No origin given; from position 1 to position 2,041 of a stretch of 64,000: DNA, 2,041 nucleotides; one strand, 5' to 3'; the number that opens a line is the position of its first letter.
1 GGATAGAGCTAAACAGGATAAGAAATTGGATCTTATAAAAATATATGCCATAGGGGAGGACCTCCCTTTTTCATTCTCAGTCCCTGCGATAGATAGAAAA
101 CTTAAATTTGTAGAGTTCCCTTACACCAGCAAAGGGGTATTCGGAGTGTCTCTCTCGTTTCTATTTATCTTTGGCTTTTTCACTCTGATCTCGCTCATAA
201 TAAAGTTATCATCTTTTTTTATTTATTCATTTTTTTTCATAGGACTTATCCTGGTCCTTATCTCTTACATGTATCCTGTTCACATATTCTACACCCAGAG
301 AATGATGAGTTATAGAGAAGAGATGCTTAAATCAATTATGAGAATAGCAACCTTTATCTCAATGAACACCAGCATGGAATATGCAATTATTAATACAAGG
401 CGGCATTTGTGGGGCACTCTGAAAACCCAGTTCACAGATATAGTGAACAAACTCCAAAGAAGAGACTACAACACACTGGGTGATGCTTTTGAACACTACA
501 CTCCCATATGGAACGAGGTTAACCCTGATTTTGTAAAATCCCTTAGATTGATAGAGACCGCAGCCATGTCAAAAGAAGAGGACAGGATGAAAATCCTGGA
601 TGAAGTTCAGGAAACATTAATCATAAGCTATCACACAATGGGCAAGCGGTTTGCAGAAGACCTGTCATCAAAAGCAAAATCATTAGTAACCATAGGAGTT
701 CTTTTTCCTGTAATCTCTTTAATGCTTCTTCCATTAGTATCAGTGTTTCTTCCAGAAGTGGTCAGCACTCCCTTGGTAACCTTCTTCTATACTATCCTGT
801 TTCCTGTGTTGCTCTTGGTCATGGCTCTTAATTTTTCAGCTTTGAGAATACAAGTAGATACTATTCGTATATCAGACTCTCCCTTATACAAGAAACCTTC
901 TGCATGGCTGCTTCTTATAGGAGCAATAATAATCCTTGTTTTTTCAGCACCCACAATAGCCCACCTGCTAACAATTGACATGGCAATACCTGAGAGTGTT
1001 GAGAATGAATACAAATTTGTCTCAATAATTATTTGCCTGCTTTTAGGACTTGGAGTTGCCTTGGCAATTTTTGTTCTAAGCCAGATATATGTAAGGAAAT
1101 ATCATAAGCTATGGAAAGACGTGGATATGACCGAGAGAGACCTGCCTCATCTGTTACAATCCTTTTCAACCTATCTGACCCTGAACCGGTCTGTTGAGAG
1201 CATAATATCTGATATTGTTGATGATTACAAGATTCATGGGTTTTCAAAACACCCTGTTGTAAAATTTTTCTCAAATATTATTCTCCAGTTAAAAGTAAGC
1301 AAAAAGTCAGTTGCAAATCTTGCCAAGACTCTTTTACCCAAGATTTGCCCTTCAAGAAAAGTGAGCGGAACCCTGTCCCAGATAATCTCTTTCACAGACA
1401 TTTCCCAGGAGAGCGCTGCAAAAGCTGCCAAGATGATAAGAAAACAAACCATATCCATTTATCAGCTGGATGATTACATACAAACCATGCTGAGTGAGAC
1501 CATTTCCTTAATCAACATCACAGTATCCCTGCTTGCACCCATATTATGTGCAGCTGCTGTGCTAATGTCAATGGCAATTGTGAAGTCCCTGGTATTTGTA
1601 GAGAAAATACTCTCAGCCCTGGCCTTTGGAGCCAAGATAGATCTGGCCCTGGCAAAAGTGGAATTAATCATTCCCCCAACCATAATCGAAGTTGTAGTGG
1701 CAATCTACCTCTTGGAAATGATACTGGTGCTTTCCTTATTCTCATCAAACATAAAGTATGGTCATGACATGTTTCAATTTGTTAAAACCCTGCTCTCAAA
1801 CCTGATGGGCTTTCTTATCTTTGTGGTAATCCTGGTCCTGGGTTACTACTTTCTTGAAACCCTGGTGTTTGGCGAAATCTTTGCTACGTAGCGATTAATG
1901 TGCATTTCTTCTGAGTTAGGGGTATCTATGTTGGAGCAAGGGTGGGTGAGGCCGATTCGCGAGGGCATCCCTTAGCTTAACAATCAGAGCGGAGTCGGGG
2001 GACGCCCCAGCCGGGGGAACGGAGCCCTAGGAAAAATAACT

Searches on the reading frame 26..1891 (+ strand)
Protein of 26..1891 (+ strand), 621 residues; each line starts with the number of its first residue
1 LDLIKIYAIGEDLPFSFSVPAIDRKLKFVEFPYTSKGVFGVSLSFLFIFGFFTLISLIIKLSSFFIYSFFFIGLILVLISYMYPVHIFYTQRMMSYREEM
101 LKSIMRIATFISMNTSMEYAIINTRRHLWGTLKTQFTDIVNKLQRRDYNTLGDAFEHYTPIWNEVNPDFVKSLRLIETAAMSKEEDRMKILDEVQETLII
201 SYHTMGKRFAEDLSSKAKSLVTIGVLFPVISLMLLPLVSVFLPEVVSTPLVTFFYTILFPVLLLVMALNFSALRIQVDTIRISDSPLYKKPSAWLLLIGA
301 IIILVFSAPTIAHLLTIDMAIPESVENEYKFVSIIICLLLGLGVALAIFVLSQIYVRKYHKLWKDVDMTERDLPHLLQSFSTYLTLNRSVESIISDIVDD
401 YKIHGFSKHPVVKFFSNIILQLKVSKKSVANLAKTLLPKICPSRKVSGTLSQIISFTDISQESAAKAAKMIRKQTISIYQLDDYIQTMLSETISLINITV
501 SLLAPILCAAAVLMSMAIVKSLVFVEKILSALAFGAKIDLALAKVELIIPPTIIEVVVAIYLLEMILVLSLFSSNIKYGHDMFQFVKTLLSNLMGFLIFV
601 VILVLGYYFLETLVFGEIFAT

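Call 101: search_protein_families(library=pfam, proteins=[window:26-1891:+], max_evalue=0.001)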
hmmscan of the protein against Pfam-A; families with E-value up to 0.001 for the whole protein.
window:26-1891:+ (621 aa): 0 families
